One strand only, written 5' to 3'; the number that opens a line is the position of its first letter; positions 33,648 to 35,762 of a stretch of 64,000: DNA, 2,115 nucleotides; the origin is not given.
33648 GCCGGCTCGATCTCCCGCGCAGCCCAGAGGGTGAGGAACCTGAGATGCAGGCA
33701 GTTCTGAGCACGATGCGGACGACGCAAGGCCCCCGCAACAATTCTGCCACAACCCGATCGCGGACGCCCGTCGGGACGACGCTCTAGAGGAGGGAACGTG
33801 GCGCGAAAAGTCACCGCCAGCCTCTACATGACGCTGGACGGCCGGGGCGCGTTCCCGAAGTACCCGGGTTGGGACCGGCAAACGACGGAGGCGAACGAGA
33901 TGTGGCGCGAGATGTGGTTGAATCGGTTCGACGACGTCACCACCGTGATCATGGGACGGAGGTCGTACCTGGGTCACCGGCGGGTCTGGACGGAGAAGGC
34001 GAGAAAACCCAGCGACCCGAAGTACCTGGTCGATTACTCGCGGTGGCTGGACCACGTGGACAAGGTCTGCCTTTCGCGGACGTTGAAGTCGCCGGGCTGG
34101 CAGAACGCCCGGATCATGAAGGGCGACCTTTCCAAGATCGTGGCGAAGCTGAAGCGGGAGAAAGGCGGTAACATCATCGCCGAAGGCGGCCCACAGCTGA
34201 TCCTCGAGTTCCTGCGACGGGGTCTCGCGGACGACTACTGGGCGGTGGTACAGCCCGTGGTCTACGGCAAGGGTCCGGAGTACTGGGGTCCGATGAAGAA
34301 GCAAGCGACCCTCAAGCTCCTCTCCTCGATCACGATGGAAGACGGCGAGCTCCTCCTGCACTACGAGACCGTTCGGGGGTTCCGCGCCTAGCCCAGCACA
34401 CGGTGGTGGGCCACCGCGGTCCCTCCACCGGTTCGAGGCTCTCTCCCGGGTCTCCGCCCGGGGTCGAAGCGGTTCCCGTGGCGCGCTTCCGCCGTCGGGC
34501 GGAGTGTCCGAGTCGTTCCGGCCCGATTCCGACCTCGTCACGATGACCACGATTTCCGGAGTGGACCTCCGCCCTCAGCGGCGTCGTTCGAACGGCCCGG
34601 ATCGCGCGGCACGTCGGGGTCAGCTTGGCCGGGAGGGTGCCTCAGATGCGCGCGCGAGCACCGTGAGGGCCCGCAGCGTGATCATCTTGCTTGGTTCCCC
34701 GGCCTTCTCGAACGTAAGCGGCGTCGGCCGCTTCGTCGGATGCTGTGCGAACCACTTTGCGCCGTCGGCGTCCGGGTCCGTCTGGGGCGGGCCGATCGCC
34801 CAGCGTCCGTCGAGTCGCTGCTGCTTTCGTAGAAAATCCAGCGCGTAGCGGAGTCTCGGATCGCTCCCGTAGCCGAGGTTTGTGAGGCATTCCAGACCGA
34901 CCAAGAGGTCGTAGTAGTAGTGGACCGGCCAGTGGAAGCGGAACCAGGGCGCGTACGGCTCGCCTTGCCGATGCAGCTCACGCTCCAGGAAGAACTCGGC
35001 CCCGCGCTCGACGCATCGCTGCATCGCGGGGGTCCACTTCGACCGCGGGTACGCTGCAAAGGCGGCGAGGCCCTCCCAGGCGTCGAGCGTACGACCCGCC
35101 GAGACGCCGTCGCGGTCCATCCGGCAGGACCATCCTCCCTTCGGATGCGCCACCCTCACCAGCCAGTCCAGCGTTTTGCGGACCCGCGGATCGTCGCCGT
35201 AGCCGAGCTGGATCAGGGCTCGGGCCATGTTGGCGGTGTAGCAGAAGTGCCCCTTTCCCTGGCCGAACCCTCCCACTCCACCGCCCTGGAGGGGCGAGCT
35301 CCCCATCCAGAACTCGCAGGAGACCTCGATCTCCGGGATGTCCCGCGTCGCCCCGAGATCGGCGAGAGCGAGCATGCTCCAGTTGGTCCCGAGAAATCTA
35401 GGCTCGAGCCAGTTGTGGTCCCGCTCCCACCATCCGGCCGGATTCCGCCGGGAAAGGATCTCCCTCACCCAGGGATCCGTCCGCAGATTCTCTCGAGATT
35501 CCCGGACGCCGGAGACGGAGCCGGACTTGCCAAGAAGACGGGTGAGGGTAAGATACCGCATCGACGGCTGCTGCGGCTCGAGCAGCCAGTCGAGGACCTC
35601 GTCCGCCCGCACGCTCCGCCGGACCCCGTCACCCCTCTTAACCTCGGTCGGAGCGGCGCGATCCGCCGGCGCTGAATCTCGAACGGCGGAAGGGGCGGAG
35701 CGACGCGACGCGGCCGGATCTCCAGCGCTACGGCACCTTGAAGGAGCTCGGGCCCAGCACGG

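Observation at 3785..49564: Local expansion of class III nucleotidyl cyclases: three cyclase–TolB-like–TPR paralogs plus two divergent cyclase architectures within 64 kb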

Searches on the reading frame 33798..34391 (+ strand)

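Call 17: search_protein_families(library=pfam, proteins=[window:33798-34391:+], max_evalue=0.001)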
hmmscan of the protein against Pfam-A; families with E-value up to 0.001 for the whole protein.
window:33798-34391:+ (197 aa): 1 family
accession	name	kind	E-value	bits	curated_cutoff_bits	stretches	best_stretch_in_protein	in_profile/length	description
PF01872.23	RibD_C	-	9.8e-16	58.6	24.1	1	3-182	1-193/197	RibD C-terminal domain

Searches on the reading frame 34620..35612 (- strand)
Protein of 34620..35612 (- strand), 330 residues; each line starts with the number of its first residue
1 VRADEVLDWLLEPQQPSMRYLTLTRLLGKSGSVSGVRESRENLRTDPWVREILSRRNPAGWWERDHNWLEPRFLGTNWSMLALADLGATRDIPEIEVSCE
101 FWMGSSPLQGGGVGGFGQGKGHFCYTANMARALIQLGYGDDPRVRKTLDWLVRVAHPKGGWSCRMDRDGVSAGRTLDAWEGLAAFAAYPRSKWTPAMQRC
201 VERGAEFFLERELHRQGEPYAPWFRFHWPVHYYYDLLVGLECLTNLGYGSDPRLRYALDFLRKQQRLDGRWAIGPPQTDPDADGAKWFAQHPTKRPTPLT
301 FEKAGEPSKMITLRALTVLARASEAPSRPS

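Call 17: search_protein_families(library=pfam, proteins=[window:34620-35612:-], max_evalue=0.001)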
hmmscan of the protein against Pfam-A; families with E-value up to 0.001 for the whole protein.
window:34620-35612:- (330 aa): 1 family
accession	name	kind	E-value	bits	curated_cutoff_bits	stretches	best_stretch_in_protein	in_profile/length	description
PF13243.12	SQHop_cyclase_C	-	1.9e-07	30.9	26.1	0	190-272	154-227/319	Squalene-hopene cyclase C-terminal domain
